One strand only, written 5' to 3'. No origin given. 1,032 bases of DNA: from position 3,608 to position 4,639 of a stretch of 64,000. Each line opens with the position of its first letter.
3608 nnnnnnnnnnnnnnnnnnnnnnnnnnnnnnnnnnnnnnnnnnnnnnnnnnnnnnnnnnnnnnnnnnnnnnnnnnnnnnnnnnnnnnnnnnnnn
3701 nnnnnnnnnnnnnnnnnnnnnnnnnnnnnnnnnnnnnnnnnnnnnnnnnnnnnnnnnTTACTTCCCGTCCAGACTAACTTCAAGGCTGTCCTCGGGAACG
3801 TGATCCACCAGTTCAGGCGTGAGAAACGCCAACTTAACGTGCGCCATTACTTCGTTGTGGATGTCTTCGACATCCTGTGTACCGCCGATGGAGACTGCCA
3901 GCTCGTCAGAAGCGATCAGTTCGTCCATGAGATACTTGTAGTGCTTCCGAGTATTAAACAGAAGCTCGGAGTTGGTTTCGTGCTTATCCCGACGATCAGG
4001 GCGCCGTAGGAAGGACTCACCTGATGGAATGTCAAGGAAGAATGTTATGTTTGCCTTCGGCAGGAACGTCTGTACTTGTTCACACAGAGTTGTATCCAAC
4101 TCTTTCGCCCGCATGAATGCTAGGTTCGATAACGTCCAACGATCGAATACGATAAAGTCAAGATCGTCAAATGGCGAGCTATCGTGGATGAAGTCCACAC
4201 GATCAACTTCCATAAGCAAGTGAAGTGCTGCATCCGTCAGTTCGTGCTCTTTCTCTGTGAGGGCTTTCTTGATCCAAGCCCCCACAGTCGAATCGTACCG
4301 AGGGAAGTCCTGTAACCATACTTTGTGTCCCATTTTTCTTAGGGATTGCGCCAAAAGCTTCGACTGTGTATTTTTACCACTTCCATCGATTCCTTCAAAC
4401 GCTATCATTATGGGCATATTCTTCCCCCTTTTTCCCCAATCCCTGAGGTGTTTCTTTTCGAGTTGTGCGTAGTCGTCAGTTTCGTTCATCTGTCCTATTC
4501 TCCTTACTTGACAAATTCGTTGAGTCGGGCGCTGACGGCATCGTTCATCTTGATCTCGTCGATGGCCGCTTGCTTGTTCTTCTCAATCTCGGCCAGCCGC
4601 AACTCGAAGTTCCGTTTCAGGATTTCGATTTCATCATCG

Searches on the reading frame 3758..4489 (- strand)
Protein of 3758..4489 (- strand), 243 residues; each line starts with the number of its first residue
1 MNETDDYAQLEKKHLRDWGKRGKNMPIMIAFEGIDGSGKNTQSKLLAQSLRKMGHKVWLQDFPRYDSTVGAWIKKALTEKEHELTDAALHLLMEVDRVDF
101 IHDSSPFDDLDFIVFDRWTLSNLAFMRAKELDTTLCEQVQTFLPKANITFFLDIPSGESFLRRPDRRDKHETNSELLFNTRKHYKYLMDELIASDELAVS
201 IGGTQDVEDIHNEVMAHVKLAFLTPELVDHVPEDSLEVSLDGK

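Call 62: find_encoding_contigs(protein=window:3758-4489:-, flank=10000, max_places=2)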
Protein window:3758-4489:- (243 aa): 1 contig read that carries it; 1 place shown.
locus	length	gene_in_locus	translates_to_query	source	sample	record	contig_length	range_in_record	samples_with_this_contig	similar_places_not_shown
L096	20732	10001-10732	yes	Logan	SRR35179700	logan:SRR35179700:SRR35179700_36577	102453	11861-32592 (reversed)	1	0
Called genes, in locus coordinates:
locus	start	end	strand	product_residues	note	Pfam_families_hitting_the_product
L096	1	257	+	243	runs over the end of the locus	PF01930:Cas_Cas4 (faint)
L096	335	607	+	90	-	-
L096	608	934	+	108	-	-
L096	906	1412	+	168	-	PF02075:RuvC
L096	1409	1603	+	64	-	-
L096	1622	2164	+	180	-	-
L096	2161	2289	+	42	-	PF24729:Acb2_Tad1_hairpin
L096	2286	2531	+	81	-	-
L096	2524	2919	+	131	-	-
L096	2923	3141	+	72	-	-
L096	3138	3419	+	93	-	-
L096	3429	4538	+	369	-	PF00154:RecA_N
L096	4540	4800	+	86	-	-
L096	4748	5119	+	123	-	-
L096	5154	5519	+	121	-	PF07972:Flavodoxin_NdrI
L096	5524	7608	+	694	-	PF08343:RNR_N, PF00317:Ribonuc_red_lgN, PF02867:Ribonuc_red_lgC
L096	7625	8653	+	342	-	PF00268:Ribonuc_red_sm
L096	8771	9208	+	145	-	-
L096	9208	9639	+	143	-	PF00692:dUTPase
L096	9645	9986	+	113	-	-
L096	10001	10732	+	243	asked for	PF02223:Thymidylate_kin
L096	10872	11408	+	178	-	PF01464:SLT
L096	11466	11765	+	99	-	PF00216:Bac_DNA_binding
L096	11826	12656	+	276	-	PF04542:Sigma70_r2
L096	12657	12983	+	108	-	-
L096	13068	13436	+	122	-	-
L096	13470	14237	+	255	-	PF01832:Glucosaminidase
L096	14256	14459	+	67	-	-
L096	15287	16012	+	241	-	PF13730:HTH_36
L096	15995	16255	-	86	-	-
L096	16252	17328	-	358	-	PF17989:ALP_N, PF21522:MreB-like_C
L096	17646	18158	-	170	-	-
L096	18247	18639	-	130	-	PF24240:DUF7448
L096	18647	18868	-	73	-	-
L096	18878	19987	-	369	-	-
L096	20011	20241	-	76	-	-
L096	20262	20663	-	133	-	-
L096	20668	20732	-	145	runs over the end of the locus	-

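Call 102: search_protein_families(library=pfam, proteins=[L096:16252-17328:-], max_evalue=0.01)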
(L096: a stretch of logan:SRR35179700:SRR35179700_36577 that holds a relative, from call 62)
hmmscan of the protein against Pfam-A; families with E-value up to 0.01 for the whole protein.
L096:16252-17328:- (358 aa): 2 families
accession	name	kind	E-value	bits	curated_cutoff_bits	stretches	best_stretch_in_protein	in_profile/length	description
PF17989.7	ALP_N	-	3.8e-14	53.6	26.3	1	8-168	1-147/148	Actin like proteins N terminal domain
PF21522.3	MreB-like_C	-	1.5e-11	45.4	27.8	1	194-311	1-122/123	Archaeal actin homologue MreB-like, C-terminal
